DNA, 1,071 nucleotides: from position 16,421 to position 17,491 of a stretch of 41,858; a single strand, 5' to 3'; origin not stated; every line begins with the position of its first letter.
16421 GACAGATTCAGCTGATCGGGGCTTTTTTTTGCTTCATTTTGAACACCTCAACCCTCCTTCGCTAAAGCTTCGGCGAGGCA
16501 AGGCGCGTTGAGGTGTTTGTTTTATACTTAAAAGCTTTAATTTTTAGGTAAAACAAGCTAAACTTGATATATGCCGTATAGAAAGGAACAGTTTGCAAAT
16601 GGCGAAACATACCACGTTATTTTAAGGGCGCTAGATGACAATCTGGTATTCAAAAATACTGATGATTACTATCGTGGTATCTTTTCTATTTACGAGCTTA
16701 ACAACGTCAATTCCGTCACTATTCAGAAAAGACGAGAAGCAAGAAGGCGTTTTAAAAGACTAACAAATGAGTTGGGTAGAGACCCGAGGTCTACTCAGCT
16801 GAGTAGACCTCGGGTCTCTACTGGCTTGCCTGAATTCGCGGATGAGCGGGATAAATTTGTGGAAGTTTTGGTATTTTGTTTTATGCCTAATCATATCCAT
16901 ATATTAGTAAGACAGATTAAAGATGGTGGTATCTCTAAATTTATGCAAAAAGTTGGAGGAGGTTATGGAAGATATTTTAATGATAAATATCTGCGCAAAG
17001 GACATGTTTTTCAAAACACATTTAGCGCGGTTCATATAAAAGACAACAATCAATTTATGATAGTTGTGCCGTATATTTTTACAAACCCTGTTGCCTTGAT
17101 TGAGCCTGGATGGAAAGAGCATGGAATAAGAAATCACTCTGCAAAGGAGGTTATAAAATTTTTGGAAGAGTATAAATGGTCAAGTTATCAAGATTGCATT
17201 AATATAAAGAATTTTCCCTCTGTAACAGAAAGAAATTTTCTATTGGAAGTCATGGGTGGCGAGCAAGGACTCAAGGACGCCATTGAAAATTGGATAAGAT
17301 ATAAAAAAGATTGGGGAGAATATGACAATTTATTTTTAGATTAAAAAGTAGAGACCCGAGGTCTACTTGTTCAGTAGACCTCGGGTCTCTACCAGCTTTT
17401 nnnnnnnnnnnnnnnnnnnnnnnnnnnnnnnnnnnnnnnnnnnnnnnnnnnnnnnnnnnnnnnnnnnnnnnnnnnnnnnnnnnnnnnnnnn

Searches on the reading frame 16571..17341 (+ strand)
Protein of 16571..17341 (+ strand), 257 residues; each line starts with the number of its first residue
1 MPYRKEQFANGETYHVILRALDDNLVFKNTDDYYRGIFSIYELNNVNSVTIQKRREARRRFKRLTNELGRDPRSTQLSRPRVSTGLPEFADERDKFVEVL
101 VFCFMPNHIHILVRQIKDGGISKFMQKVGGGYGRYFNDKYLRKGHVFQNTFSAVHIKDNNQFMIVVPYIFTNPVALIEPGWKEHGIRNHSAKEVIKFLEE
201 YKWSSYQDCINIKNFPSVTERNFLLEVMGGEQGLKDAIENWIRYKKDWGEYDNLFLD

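Call 9: search_protein_families(library=pfam, proteins=[window:16571-17341:+])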
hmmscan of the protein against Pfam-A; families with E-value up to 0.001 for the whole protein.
window:16571-17341:+ (257 aa): 1 family
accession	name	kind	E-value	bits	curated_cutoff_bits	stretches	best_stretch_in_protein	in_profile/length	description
PF01797.21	Y1_Tnp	-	2.3e-09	37.9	23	1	94-169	38-118/121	Transposase IS200 like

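Call 57: search_protein_families(library=ncbifam, proteins=[window:16571-17341:+], max_evalue=0.01)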
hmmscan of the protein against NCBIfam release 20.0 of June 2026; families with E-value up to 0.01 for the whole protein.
window:16571-17341:+ (257 aa): 1 family
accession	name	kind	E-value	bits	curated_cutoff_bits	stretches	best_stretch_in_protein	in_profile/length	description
NF047646.1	REP_Tyr_transpos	equivalog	2.8e-09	37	80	1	93-174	43-132/146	REP-associated tyrosine transposase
